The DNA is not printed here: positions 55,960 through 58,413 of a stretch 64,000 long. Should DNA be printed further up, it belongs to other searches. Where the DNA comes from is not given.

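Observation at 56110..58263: Unusual domain fusion: calcineurin-like metallophosphoesterase joined to a class D beta-lactamase/BlaR-sensor-like domain by an (APGAA)n linker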

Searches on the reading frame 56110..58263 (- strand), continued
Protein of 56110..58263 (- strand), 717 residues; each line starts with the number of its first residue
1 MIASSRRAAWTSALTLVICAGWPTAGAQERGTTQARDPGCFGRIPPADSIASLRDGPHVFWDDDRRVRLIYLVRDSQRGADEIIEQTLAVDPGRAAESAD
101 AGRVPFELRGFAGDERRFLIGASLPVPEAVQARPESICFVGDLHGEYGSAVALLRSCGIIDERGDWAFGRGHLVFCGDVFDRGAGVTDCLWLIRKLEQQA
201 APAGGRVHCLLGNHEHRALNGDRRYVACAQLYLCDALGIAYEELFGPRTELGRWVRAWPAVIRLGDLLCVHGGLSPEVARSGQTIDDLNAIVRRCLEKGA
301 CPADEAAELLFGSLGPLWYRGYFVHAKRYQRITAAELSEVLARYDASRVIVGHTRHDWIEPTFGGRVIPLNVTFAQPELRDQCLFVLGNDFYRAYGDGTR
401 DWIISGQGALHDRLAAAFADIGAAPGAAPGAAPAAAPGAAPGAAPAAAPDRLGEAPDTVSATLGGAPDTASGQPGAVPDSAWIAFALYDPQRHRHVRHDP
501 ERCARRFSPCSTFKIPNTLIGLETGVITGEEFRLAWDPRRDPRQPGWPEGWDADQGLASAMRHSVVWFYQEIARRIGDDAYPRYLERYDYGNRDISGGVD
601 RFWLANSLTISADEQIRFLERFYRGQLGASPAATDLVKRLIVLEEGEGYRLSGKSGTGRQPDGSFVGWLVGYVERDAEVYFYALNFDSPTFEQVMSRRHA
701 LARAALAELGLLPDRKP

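Call 18: search_protein_families(library=pfam, proteins=[P0124, P0138, P0147, P0182, P0229, P0250, P0204, P0165, P0132, P0121], max_evalue=0.001)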
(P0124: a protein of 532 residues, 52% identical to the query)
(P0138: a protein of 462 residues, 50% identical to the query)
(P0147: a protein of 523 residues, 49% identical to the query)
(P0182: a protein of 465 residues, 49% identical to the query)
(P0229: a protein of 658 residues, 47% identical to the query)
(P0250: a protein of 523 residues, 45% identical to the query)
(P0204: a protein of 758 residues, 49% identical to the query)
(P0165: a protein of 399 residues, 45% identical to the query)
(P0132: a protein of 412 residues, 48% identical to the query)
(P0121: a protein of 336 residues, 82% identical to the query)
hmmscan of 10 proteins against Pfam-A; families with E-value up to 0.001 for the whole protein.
P0124 (532 aa): 2 families
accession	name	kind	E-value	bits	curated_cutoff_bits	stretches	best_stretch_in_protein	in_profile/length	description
PF08713.17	DNA_alkylation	-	1.3e-53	182.3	21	1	14-230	1-213/213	DNA alkylation repair enzyme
PF00905.27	Transpeptidase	-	6.7e-29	101.5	22.1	1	309-498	34-282/299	Penicillin binding protein transpeptidase domain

P0138 (462 aa): 4 families
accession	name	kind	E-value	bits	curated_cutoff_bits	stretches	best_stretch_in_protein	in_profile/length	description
PF00905.27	Transpeptidase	-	2.5e-33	116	22.1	1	225-449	1-297/299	Penicillin binding protein transpeptidase domain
PF14534.12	DUF4440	-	5.7e-12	46.5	25.2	1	69-179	1-107/107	Domain of unknown function (DUF4440)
PF12680.13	SnoaL_2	-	2.5e-08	34.9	27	1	74-146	2-72/102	SnoaL-like domain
PF13474.12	SnoaL_3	-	2.3e-07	31.6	22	1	74-179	6-111/121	SnoaL-like domain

P0147 (523 aa): 5 families
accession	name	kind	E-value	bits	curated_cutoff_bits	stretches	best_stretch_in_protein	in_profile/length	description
PF00905.27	Transpeptidase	-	1.5e-40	139.7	22.1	1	289-496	1-282/299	Penicillin binding protein transpeptidase domain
PF14534.12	DUF4440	-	1.8e-12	48.1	25.2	1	113-223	1-107/107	Domain of unknown function (DUF4440)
PF12680.13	SnoaL_2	-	4e-10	40.7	27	1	118-221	2-99/102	SnoaL-like domain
PF13577.12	SnoaL_4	-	8.9e-08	32.6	24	1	106-223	2-122/126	SnoaL-like domain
PF13474.12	SnoaL_3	-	5e-05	24.1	22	1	118-223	6-111/121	SnoaL-like domain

P0182 (465 aa): 2 families
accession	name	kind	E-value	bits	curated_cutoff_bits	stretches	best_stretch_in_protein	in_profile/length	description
PF00905.27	Transpeptidase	-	4.8e-31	108.5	22.1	1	250-455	36-298/299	Penicillin binding protein transpeptidase domain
PF00753.33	Lactamase_B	-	2.3e-17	64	22.7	2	39-123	2-86/196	Metallo-beta-lactamase superfamily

P0229 (658 aa): 1 family
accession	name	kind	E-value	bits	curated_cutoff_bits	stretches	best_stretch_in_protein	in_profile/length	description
PF00905.27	Transpeptidase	-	2e-22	80.2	22.1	1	301-489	36-283/299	Penicillin binding protein transpeptidase domain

P0250 (523 aa): 1 family
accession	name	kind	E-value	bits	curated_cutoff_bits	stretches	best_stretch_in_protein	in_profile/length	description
PF00905.27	Transpeptidase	-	7.4e-29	101.3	22.1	1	295-490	36-285/299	Penicillin binding protein transpeptidase domain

P0204 (758 aa): 3 families
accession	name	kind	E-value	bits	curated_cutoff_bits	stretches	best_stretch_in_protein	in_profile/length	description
PF13354.11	Beta-lactamase2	-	1.8e-69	233.8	22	1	279-494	2-213/214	Beta-lactamase enzyme family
PF00905.27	Transpeptidase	-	1.8e-29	103.4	22.1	1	47-228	38-281/299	Penicillin binding protein transpeptidase domain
PF20055.5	DUF6454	-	4.4e-18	65.8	22.3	1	566-667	71-173/292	Family of unknown function (DUF6454)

P0165 (399 aa): 4 families
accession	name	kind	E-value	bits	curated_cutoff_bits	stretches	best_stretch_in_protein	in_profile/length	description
PF00905.27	Transpeptidase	-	7.9e-37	127.5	22.1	1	165-380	2-283/299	Penicillin binding protein transpeptidase domain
PF14534.12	DUF4440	-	9.1e-21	74.8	25.2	1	31-138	1-107/107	Domain of unknown function (DUF4440)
PF13474.12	SnoaL_3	-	2.5e-09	38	22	1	31-140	1-113/121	SnoaL-like domain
PF12680.13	SnoaL_2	-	5.6e-05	24.1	27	1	36-136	2-99/102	SnoaL-like domain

P0132 (412 aa): 1 family
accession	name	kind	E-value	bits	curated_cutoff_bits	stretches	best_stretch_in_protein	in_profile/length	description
PF00905.27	Transpeptidase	-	3.8e-35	122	22.1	1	53-277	1-298/299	Penicillin binding protein transpeptidase domain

P0121 (336 aa): 1 family
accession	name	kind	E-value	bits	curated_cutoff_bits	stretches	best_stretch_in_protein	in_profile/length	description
PF00905.27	Transpeptidase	-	7.4e-27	94.8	22.1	1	120-309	33-282/299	Penicillin binding protein transpeptidase domain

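Call 20: list_cluster_members(proteins=[window:56110-58263:-, window:53797-56034:+, window:61059-62459:+, window:19966-22512:-, window:33074-34906:-, window:1279-5016:+, window:40391-41365:-, window:5066-6058:+])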
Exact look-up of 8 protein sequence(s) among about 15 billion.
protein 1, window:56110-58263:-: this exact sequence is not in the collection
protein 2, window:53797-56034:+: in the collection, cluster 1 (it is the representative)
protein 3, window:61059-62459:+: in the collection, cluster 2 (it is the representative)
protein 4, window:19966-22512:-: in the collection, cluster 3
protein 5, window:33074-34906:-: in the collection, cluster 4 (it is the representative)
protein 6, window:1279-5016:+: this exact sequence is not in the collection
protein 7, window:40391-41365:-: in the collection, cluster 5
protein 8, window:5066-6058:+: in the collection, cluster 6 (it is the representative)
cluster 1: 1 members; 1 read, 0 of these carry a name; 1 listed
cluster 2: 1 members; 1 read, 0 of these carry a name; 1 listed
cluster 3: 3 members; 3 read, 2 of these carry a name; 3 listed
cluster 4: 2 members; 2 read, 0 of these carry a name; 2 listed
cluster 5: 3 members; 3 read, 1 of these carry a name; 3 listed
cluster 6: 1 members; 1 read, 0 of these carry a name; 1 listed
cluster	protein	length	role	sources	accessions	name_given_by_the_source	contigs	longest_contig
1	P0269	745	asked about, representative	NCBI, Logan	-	-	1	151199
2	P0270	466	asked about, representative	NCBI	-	-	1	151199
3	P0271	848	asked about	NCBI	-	-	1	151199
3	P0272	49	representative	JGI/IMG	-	hypothetical protein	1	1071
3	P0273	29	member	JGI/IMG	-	hypothetical protein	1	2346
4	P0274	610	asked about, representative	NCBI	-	-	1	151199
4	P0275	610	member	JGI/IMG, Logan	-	-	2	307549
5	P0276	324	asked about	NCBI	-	-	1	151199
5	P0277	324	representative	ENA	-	-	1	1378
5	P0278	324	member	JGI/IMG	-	hypothetical protein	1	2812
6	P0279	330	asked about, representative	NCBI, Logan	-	-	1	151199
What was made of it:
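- The exact 717-aa sequence is not on record although its neighbours are (call 20).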

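Call 22: find_encoding_contigs(protein=P0269, flank=10000, max_places=3)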
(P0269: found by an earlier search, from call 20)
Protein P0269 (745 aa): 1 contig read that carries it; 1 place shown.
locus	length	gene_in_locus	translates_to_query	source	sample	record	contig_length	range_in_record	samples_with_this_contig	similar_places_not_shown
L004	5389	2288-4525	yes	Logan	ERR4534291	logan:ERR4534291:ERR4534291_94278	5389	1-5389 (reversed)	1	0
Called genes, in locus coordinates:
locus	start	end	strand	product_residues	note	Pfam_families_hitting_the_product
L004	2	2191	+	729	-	?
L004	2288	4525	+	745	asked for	PF00486:Trans_reg_C, PF07676:PD40 (weak), PF26549:Tricorn_N (weak), PF07676:PD40 (weak), PF26549:Tricorn_N, PF07676:PD40 (weak), PF26550:Tricorn_2nd, PF26549:Tricorn_N, +3 more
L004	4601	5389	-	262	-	?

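Call 31: find_encoding_contigs(protein=P0121, flank=10000, max_places=4)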
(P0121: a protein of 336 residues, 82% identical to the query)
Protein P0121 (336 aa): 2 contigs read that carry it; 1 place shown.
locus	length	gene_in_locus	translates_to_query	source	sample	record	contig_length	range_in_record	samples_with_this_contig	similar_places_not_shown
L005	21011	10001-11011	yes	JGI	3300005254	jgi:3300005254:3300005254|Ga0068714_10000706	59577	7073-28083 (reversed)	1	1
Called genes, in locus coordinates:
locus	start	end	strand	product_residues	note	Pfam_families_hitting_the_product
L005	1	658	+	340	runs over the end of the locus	-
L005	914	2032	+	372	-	PF02073:Peptidase_M29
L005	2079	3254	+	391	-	PF20539:DUF6754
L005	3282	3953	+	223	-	-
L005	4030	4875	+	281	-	-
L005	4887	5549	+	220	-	-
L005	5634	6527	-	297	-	-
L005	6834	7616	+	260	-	PF01812:5-FTHF_cyc-lig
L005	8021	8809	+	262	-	-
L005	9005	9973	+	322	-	PF00149:Metallophos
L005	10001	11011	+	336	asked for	PF00905:Transpeptidase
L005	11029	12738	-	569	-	-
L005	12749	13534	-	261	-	-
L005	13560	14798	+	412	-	PF00248:Aldo_ket_red, PF13183:Fer4_8 (weak), PF13187:Fer4_9 (weak), PF13534:Fer4_17 (weak)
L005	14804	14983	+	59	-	-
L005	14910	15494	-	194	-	PF00877:NLPC_P60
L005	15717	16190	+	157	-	PF09719:C_GCAxxG_C_C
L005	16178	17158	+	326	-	PF01370:Epimerase, PF08338:DUF1731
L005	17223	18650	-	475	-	PF00171:Aldedh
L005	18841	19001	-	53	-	-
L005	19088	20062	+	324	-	PF00884:Sulfatase (faint)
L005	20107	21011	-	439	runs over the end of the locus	PF01168:Ala_racemase_N, PF14031:D-ser_dehydrat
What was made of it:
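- The neighbouring ToxR/CadC-like regulator is absent from relative L005 (call 31).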

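Call 49: find_encoding_contigs(protein=P0007, flank=6000, max_places=2)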
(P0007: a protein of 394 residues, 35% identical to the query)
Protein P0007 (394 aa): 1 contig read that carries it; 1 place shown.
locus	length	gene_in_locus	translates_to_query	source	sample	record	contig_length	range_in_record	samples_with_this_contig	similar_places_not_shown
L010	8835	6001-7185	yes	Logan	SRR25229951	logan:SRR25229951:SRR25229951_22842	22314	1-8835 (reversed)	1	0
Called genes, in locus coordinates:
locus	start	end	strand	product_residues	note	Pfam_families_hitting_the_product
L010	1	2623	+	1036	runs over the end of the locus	PF13620:CarboxypepD_reg (faint), PF13715:CarbopepD_reg_2, PF07715:Plug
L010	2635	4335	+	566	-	PF12771:SusD-like_2, PF12741:SusD-like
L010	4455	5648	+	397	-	PF09992:NAGPA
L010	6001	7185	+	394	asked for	PF00149:Metallophos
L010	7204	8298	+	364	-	-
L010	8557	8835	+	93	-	?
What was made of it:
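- A stand-alone homologue of the phosphatase sits in a SusC/SusD/NAGPA nutrient-uptake cluster (call 49). A stand-alone homologue lies in a nutrient-uptake locus (call 49).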

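Call 50: find_encoding_contigs(protein=P0010, flank=6000, max_places=2)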
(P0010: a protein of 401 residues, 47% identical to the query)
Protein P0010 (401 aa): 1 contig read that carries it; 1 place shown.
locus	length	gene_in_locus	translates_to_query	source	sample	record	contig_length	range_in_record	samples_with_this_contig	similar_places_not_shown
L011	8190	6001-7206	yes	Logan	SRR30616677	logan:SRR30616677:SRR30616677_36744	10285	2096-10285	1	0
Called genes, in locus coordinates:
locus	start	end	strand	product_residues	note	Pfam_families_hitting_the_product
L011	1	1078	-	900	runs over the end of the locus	PF07715:Plug, PF00593:TonB_dep_Rec_b-barrel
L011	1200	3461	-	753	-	PF00326:Peptidase_S9 (weak)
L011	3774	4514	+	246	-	PF13640:2OG-FeII_Oxy_3, PF13661:2OG-FeII_Oxy_4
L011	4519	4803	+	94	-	PF13432:TPR_16 (weak), PF14559:TPR_19 (weak)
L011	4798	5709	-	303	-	-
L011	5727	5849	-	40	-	-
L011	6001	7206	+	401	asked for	PF00149:Metallophos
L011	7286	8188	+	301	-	?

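Call 52: find_related_loci(query=A1, collection=metagenome_contigs, flank=3000)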
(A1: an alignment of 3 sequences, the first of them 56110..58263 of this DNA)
Query A1 (717 aa) in metagenome_contigs; peptide patterns used: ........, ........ (x = any residue, [..] = any of these).
172 stretches matched a pattern; 2 encode a relative of the query (tblastn E <= 1e-3); 2 distinct loci.
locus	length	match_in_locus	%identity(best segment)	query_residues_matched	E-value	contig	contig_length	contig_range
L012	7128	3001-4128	36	12-398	5e-62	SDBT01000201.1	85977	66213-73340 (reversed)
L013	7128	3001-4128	37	12-398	4e-62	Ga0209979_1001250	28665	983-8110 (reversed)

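Call 66: predict_structure(alignment_id=A3)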
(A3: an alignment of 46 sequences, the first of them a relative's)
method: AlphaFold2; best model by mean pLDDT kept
length: 639 residues; sequences in the alignment: 46
mean_pLDDT: 78.9   pTM: 0.76
mean pLDDT of the five models: 78.9, 74.4, 74.0, 71.6, 71.6
residues with pLDDT >= 90: 264; 70-90: 205; 50-70: 74; < 50: 96
segments of 3 or more residues with pLDDT < 50: 1-5, 13-29, 431-436, 447-449, 451-467, 469-487, 509-530
pLDDT, mean of each block of 10 residues (from residue 1): 48 43 40 72 84 92 91 92 87 91 91 98 94 95 97 97 89 97 98 95 89 93 94 96 98 96 97 92 76 93 88 95 98 89 94 75 92 92 87 82 80 80 69 47 50 41 48 42 46 58 57 37 35 69 71 68 77 80 78 85 86 82 85 70
secondary structure, 60 per line:
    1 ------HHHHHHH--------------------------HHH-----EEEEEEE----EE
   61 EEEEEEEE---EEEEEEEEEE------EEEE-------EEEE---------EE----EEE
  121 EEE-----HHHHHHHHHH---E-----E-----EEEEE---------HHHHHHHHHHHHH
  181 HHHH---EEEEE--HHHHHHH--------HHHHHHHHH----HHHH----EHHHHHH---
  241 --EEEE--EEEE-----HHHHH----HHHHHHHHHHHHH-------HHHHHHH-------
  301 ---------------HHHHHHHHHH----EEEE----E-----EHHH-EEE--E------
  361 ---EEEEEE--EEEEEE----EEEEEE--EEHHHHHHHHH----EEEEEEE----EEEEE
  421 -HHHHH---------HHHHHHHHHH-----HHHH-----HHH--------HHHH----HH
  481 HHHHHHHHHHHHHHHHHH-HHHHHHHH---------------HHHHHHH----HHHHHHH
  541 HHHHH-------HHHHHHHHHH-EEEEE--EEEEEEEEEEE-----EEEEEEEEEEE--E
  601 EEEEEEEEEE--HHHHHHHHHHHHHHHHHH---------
elements in order: H7-13 E48-54 E59-68 E72-81 E88-91 E99-102 E118-123 H129-138 E154-158 H168-184 E188-192 H195-201 H210-218 H223-226 H232-237 E243-246 E249-252 H258-262 H267-279 H287-293 H316-325 E330-333 E349-351 E364-369 E372-377 E382-387 H392-400 E405-411 E416-420 H422-426 H436-445 H451-454 H471-474 H479-498 H500-507 H523-529 H534-545 H553-562 E564-568 E571-581 E587-597 E600-610 H613-630
